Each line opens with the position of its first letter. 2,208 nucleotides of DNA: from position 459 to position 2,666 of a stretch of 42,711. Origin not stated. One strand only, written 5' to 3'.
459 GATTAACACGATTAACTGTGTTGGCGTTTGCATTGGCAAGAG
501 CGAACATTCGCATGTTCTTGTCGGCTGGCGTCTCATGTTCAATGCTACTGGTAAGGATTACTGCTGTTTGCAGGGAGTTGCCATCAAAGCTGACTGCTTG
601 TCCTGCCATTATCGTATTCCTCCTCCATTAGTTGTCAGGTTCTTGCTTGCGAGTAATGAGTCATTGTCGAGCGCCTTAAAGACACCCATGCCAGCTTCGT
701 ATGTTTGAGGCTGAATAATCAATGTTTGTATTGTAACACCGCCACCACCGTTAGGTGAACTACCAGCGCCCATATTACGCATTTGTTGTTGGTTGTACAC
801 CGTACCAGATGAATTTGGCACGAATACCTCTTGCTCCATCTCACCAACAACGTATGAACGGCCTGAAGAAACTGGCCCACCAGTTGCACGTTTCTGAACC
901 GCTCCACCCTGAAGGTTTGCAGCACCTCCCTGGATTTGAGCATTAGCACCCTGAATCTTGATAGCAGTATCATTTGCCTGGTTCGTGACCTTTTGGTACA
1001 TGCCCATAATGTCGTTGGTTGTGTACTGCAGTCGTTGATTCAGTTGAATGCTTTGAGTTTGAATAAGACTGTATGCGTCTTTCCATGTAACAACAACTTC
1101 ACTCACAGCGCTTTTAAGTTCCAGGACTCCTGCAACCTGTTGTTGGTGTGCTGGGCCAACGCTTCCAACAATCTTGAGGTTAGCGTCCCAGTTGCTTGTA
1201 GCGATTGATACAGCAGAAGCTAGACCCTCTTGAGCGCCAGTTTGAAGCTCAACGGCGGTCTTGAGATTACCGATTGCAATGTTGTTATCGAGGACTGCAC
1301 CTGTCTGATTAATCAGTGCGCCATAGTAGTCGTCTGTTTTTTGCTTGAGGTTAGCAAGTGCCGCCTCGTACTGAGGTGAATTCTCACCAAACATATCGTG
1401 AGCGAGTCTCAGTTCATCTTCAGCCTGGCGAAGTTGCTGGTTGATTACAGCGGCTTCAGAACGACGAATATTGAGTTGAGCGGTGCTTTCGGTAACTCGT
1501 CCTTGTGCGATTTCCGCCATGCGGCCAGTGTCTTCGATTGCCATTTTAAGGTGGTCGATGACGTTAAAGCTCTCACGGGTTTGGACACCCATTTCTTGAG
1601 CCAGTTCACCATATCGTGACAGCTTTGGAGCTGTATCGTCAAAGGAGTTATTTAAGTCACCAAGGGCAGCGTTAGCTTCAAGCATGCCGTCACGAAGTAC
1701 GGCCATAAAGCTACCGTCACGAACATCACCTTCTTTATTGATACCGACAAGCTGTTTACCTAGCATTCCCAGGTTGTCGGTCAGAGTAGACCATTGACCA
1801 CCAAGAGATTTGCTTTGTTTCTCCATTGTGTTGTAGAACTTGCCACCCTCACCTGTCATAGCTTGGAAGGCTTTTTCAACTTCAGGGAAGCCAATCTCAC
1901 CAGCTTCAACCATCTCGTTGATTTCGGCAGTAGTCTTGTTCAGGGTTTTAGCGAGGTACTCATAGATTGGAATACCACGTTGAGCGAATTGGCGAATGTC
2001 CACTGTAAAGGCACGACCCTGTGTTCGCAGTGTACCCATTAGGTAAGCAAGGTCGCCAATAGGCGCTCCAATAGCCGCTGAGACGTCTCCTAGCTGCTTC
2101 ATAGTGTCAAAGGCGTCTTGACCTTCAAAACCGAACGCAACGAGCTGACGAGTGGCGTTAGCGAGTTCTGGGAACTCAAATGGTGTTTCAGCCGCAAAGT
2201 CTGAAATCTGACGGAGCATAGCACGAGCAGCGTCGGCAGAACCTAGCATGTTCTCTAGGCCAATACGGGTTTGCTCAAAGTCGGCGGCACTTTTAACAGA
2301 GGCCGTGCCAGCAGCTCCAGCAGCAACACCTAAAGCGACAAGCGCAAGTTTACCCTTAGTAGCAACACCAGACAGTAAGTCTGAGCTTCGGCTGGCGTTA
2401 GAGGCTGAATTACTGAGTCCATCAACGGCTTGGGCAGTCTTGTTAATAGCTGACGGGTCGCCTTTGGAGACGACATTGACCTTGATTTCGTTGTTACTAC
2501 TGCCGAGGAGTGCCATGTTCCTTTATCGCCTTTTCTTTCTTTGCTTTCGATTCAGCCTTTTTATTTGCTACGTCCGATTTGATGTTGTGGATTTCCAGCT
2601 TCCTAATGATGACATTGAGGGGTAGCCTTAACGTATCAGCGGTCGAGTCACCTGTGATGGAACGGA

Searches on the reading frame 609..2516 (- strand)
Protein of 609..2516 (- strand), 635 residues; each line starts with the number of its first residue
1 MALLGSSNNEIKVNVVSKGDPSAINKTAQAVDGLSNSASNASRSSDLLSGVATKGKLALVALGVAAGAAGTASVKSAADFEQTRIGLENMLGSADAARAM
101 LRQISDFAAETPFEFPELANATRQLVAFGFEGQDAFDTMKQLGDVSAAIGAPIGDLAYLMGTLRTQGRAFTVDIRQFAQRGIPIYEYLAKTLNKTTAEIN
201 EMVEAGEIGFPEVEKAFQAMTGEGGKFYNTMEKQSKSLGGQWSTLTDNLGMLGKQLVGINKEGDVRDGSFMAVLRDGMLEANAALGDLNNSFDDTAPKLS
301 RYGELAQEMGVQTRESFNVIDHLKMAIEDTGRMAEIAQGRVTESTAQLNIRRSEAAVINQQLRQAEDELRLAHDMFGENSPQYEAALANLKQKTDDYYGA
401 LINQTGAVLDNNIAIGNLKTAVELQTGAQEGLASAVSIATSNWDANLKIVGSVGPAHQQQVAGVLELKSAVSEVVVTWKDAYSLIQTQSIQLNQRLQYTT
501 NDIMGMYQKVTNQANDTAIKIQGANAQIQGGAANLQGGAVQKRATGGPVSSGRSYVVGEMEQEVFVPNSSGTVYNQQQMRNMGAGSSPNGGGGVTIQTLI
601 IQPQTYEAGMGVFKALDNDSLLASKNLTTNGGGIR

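Call 38: search_protein_families(library=pfam, proteins=[window:609-2516:-], max_evalue=0.01)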
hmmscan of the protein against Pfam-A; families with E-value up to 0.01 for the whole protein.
window:609-2516:- (635 aa): 1 family
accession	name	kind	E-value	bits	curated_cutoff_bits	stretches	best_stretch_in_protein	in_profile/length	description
PF20155.4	TMP_3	-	1.2e-21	77.8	41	1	74-254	4-188/192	Tape measure protein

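Call 39: search_protein_families(library=phrogs, proteins=[window:609-2516:-], max_evalue=0.00001)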
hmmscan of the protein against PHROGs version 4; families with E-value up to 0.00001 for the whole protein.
window:609-2516:- (635 aa): 13 families
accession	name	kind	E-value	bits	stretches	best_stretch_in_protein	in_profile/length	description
phrog_9959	-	tail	4.4e-69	234.4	1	77-249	75-247/1708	tail length tape measure protein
phrog_12798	-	tail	7.1e-28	98.3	1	14-256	8-246/1031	tail length tape measure protein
phrog_973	-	tail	1e-23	84.2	1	26-252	78-320/1465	tail length tape measure protein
phrog_1686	-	tail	8.3e-15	54.7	1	23-248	76-309/1224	tail length tape measure protein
phrog_991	-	tail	5.2e-12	45.2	1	23-251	228-573/1966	tail length tape measure protein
phrog_1942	-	tail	2.4e-10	40.6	1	41-328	120-407/1178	tail length tape measure protein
phrog_16692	-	unknown function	2.7e-10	40.3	1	30-157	140-264/1107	-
phrog_28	-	tail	4.9e-09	36.3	1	29-205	230-406/1228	tail length tape measure protein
phrog_30701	-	unknown function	1.1e-07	32.8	1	539-577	108-146/188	-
phrog_26804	-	unknown function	3.8e-07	29.2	1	27-249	98-306/1066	-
phrog_4928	-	unknown function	4.7e-07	29.6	1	54-172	88-209/834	-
phrog_16277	-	tail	5.5e-07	28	1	29-250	187-416/1851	tail length tape measure protein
phrog_5062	-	tail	1.7e-06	28.2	1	34-151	128-237/753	tail length tape measure protein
